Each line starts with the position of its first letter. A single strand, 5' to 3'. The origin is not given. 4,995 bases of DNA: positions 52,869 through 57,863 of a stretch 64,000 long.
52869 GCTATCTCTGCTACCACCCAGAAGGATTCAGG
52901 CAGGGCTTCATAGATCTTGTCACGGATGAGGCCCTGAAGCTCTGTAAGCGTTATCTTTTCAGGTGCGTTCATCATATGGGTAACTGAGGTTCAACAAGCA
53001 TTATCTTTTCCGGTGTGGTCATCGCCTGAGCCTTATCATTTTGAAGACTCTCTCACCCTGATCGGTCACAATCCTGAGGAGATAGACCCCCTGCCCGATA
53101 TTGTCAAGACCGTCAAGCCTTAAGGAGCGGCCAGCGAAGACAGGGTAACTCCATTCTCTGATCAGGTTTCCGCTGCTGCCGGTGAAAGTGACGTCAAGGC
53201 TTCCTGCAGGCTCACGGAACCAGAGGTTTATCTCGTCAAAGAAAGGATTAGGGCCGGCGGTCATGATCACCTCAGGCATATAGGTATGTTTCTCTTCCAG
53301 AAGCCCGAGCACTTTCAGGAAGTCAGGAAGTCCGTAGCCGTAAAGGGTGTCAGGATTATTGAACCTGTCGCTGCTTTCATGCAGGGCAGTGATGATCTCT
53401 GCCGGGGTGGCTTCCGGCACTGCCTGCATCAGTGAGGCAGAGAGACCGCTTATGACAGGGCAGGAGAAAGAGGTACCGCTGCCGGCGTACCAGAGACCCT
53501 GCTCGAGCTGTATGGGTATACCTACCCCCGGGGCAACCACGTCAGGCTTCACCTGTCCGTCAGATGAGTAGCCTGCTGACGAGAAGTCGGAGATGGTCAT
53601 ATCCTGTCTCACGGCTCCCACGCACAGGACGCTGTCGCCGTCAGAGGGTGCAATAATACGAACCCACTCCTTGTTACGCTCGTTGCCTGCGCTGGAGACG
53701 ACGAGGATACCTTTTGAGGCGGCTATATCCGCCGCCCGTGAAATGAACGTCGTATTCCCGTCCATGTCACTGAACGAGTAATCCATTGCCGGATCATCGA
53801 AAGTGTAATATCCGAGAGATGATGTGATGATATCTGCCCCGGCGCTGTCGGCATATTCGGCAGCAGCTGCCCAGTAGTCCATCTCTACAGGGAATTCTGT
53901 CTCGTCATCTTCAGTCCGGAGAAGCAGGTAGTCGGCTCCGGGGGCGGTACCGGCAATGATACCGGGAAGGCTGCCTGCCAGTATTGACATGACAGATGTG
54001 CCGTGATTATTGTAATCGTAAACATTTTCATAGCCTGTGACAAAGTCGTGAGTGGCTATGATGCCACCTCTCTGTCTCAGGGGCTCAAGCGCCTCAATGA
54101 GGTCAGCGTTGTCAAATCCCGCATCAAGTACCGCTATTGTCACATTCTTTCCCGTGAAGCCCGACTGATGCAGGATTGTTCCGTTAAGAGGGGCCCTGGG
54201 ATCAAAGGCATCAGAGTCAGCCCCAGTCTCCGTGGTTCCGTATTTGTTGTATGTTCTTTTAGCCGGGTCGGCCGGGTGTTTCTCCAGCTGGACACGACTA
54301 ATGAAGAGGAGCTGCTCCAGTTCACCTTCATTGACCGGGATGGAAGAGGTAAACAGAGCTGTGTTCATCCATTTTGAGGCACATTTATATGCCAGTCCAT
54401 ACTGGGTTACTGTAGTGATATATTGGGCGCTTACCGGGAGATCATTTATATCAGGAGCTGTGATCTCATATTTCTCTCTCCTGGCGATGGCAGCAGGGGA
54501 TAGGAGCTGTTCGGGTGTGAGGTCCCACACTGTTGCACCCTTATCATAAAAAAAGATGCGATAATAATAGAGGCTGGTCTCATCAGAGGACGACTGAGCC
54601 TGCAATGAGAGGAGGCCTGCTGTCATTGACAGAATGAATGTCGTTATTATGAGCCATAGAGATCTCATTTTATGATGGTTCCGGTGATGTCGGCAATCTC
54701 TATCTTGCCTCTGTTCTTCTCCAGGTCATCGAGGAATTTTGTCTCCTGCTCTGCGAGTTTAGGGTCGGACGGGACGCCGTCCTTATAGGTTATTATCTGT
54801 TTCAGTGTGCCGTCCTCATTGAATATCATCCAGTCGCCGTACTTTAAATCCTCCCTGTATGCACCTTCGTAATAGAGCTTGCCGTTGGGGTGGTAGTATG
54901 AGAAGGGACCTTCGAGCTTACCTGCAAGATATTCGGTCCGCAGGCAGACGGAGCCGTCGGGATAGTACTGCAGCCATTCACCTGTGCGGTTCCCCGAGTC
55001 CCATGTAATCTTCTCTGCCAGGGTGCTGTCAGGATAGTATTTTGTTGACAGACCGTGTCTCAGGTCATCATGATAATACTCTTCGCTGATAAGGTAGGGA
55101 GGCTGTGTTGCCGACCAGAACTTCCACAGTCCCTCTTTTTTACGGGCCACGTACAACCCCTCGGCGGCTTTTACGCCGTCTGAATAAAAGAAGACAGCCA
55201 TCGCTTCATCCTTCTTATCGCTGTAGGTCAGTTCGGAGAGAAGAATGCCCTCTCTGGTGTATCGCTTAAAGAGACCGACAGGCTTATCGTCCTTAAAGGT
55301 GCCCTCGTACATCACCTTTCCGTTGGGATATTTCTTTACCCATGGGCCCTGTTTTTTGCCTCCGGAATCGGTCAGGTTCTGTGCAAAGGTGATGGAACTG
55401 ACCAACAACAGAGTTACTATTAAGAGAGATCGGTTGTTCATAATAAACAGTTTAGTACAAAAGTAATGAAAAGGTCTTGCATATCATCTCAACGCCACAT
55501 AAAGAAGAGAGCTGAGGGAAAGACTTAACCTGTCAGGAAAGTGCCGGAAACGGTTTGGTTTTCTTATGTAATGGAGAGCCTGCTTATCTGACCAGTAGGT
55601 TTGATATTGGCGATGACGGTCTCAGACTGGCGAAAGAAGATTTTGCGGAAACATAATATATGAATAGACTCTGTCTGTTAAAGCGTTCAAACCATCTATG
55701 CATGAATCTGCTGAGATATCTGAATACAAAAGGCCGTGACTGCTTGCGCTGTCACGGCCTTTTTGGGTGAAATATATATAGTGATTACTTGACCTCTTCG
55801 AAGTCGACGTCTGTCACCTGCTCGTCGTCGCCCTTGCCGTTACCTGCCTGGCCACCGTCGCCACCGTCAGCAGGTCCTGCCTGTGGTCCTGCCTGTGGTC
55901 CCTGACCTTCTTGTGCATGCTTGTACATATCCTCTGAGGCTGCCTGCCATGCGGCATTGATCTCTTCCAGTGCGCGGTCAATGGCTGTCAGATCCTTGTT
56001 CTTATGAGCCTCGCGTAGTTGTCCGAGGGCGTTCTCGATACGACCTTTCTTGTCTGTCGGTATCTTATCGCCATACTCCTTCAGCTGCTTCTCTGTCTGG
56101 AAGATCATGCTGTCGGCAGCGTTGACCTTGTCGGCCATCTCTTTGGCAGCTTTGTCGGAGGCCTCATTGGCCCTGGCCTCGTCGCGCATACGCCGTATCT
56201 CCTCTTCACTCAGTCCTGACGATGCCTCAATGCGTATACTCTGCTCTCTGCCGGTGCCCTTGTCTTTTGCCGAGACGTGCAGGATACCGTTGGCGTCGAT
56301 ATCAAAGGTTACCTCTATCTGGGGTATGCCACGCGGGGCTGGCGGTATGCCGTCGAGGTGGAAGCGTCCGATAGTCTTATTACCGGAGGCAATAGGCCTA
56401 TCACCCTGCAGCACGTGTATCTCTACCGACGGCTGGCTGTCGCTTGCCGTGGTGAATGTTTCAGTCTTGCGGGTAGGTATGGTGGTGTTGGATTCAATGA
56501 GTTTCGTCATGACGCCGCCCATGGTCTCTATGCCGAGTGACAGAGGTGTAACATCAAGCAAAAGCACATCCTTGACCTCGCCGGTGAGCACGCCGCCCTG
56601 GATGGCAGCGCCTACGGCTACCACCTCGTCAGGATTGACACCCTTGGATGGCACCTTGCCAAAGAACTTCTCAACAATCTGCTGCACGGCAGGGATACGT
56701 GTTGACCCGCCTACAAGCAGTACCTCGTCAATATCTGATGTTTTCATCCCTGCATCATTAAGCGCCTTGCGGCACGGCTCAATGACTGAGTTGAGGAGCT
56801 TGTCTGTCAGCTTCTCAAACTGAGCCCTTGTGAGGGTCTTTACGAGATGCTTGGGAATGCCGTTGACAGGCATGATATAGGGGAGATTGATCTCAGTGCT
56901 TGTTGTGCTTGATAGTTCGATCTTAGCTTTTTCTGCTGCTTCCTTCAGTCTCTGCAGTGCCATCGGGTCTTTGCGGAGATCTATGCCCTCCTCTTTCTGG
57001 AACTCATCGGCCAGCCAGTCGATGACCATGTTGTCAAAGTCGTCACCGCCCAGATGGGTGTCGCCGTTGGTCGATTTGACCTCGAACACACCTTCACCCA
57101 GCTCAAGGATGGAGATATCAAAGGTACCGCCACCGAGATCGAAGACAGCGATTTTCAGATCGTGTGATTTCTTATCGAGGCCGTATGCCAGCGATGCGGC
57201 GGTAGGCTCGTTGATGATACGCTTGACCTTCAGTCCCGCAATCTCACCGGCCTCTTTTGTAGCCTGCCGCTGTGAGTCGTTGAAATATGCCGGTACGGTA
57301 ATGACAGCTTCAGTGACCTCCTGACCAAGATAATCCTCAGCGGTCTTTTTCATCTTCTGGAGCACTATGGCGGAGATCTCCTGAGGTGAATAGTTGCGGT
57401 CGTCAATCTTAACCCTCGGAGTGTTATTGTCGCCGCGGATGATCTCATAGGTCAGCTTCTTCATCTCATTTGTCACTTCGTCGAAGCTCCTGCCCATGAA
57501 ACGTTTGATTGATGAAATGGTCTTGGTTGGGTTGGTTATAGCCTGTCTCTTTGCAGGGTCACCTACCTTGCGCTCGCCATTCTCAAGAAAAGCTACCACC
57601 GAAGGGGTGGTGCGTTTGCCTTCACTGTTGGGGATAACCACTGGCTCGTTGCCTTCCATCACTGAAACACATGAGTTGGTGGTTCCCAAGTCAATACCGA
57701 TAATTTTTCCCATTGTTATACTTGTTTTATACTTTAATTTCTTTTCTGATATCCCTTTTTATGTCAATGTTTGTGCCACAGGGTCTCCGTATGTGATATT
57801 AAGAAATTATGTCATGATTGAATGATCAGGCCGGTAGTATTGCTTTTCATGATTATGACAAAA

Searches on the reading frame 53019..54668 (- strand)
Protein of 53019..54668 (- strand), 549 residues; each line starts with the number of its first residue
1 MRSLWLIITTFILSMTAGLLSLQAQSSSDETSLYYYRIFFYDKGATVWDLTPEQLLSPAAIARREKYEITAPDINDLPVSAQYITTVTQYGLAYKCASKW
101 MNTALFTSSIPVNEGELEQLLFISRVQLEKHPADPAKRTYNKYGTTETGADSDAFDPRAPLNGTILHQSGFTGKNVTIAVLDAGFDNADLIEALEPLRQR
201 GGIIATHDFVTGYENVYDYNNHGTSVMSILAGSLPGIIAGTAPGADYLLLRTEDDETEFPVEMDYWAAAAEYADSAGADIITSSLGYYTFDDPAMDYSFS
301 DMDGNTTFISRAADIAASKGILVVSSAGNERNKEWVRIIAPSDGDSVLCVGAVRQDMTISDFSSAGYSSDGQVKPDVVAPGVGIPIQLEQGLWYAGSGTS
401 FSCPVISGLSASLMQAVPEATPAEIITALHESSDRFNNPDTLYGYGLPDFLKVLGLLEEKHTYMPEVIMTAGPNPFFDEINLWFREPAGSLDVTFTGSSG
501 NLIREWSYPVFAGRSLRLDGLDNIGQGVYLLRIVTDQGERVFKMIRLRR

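Call 90: search_protein_families(library=pfam, proteins=[window:53019-54668:-], max_evalue=0.00001)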
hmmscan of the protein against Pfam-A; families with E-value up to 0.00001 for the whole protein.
window:53019-54668:- (549 aa): 1 family
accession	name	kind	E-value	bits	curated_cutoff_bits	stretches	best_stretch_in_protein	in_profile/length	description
PF00082.27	Peptidase_S8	-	1.8e-37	129.6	21.8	1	173-446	1-288/288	Subtilase family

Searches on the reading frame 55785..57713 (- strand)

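Call 90: search_protein_families(library=pfam, proteins=[window:55785-57713:-], max_evalue=0.00001)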
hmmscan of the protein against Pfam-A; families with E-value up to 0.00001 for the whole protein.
window:55785-57713:- (642 aa): 3 families
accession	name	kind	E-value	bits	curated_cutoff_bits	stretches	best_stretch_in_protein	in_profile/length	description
PF00012.26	HSP70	-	2.7e-261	868.5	20.6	1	4-597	1-598/599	Hsp70 protein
PF06723.19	MreB_Mbl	-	2.5e-16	59.9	27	1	119-370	79-316/327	MreB/Mbl protein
PF14450.12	FtsA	-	2e-06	28.7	31.8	0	190-353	2-105/127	Cell division protein FtsA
